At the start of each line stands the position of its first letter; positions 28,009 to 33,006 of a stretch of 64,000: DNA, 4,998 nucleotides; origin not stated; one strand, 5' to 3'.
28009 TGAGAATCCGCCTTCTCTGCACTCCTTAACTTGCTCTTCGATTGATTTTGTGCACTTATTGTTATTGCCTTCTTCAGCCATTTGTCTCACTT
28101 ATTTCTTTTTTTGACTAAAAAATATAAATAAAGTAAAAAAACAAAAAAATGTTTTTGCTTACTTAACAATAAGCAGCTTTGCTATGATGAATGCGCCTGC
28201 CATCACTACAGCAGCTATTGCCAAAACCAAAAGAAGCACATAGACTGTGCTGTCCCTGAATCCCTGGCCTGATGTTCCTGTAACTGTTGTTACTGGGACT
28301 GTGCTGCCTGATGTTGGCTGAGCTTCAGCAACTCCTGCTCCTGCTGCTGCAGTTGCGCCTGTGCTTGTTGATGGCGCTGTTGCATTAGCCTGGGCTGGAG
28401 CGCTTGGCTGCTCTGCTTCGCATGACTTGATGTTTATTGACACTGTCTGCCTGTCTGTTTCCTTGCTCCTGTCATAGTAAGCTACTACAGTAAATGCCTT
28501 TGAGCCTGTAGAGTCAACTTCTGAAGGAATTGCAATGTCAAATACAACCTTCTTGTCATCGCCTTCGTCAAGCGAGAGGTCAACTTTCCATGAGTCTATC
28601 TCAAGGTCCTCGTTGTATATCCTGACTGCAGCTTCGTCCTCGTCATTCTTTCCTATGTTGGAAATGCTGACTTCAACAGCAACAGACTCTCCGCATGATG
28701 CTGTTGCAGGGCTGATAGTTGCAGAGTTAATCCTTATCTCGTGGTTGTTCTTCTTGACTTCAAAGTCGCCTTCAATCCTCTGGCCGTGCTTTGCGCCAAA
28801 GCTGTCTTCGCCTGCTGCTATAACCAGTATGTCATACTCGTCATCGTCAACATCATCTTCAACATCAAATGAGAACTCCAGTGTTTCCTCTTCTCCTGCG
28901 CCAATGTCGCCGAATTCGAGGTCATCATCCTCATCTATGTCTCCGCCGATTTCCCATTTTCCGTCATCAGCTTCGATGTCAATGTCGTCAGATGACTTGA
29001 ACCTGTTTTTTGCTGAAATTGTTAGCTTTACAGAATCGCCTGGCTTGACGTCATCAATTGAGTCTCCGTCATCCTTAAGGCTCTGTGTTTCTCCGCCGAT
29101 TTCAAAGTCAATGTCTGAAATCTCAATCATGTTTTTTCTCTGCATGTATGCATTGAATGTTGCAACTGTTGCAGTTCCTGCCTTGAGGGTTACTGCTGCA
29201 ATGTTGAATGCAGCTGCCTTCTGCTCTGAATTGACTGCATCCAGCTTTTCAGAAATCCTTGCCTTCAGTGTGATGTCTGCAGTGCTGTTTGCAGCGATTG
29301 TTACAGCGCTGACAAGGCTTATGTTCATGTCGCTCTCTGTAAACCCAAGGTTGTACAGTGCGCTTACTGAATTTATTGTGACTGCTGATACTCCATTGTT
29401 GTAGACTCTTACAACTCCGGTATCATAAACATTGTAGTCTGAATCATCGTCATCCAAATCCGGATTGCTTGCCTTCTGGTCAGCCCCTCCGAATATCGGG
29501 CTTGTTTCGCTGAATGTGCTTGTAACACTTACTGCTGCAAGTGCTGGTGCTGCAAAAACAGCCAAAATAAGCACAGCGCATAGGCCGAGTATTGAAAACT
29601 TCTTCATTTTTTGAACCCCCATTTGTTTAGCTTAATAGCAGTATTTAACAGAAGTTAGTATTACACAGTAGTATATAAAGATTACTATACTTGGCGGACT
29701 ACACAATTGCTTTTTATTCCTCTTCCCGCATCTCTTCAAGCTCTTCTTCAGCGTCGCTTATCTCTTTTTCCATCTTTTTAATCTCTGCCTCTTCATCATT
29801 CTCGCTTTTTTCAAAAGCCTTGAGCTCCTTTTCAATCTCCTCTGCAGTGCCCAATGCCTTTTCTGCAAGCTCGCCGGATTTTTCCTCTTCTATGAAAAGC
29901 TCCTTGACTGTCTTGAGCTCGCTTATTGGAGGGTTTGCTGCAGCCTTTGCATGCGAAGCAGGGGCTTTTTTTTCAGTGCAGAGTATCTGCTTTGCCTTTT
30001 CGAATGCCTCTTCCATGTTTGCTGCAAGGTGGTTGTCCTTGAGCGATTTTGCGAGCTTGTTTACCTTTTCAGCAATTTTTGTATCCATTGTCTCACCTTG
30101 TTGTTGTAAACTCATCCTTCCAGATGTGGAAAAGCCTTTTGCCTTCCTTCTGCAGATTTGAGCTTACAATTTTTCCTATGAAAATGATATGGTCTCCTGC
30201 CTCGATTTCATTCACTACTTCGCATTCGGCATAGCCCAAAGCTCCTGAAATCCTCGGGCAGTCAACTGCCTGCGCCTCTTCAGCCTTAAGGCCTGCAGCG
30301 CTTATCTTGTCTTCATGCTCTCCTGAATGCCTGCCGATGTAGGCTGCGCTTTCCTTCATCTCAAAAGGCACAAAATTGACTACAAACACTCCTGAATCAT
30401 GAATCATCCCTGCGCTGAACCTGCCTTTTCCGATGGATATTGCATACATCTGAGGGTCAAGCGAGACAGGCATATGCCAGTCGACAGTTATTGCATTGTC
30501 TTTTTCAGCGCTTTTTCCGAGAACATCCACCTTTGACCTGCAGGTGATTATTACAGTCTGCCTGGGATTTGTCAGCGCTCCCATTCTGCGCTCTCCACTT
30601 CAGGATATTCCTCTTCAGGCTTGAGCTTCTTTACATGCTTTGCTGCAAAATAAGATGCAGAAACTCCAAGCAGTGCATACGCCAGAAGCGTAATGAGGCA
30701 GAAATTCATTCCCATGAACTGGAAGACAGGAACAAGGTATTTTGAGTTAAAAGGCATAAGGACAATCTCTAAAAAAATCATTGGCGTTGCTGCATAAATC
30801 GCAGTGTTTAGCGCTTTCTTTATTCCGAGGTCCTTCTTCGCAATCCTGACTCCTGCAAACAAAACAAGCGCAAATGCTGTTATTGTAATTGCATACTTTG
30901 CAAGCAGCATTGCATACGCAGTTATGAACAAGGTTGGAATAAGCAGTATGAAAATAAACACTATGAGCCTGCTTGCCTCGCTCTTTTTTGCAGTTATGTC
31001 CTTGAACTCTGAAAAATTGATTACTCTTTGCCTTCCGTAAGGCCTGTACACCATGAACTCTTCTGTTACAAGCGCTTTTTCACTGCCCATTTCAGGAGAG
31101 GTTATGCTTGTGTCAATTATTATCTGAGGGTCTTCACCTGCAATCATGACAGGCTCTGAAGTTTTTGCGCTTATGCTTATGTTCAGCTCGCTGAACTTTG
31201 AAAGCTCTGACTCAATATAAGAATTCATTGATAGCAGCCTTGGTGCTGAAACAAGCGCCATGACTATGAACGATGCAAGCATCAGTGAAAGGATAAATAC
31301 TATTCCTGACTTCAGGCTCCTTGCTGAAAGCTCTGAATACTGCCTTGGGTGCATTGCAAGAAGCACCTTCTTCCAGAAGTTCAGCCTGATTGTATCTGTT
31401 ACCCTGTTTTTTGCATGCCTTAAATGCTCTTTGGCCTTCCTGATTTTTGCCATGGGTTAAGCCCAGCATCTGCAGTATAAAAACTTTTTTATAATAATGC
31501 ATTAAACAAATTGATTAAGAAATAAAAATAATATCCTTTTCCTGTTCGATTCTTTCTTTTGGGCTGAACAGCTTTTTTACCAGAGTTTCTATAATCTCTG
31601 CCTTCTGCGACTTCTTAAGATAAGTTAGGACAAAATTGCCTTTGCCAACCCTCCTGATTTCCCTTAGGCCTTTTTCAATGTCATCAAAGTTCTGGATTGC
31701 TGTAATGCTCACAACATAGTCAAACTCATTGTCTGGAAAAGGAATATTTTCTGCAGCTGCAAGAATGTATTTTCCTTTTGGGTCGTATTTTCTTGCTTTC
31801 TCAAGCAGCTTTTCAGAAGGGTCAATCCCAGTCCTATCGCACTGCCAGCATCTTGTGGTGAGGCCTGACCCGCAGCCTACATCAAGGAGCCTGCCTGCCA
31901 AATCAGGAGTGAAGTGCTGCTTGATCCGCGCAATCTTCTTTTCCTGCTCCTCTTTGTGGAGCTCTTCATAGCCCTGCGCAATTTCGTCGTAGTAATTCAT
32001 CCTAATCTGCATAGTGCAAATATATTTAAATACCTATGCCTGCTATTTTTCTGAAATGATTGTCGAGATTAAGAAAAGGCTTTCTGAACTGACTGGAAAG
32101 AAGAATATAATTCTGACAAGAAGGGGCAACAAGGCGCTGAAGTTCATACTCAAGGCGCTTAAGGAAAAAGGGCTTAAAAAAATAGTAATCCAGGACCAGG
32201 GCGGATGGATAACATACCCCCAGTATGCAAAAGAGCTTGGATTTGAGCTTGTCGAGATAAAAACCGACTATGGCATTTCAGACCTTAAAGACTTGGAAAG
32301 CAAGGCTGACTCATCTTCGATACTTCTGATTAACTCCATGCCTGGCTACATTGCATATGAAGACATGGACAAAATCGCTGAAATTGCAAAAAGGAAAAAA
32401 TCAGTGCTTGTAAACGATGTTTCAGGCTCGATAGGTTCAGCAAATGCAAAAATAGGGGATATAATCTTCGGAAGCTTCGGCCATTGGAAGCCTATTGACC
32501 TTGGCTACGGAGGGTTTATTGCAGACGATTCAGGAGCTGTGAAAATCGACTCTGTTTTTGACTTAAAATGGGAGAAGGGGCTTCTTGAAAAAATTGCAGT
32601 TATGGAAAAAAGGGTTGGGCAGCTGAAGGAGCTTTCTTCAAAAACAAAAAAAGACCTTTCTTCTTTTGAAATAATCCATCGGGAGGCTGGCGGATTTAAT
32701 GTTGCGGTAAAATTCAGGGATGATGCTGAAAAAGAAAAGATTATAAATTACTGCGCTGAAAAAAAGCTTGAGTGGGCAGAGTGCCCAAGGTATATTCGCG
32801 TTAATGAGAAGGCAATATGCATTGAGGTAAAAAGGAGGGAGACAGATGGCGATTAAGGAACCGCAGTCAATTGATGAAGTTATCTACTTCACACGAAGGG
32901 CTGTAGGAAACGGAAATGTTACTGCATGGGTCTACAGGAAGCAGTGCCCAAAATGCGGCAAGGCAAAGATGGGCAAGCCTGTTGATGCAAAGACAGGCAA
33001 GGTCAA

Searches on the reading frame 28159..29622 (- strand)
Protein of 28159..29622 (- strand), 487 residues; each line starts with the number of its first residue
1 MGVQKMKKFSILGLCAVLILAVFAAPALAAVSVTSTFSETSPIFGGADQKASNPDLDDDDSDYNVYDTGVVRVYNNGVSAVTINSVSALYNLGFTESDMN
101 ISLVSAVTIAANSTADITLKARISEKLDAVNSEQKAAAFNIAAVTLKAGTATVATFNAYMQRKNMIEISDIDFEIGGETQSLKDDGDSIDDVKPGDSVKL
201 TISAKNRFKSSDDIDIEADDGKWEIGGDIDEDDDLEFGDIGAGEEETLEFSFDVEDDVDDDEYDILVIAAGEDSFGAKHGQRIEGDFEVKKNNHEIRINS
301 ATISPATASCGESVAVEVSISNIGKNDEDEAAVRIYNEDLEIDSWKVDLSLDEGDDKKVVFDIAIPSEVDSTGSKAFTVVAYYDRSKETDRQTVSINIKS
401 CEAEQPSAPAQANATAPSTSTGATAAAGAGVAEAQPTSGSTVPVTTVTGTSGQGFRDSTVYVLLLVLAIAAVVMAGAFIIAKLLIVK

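Call 97: search_protein_families(library=pfam, proteins=[window:28159-29622:-], max_evalue=0.0001)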
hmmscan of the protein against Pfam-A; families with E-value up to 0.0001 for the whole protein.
window:28159-29622:- (487 aa): 1 family
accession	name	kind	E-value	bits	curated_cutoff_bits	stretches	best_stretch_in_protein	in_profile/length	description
PF07705.17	CARDB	-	4.6e-05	24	22.7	1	300-381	7-83/101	CARDB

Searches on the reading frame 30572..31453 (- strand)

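Call 97: search_protein_families(library=pfam, proteins=[window:30572-31453:-], max_evalue=0.0001)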
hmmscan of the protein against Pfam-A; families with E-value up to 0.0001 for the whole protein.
window:30572-31453:- (293 aa): 1 family
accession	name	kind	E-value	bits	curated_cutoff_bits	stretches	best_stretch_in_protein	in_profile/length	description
PF06691.16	DUF1189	-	1.1e-09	38.6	28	1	35-255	10-239/244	Protein of unknown function (DUF1189)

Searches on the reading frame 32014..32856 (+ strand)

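Call 97: search_protein_families(library=pfam, proteins=[window:32014-32856:+], max_evalue=0.0001)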
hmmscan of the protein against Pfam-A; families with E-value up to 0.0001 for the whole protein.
window:32014-32856:+ (280 aa): 1 family
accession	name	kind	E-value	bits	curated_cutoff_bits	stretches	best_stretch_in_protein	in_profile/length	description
PF01041.23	DegT_DnrJ_EryC1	-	5.2e-09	36.2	19.8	1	18-175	28-190/360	DegT/DnrJ/EryC1/StrS aminotransferase family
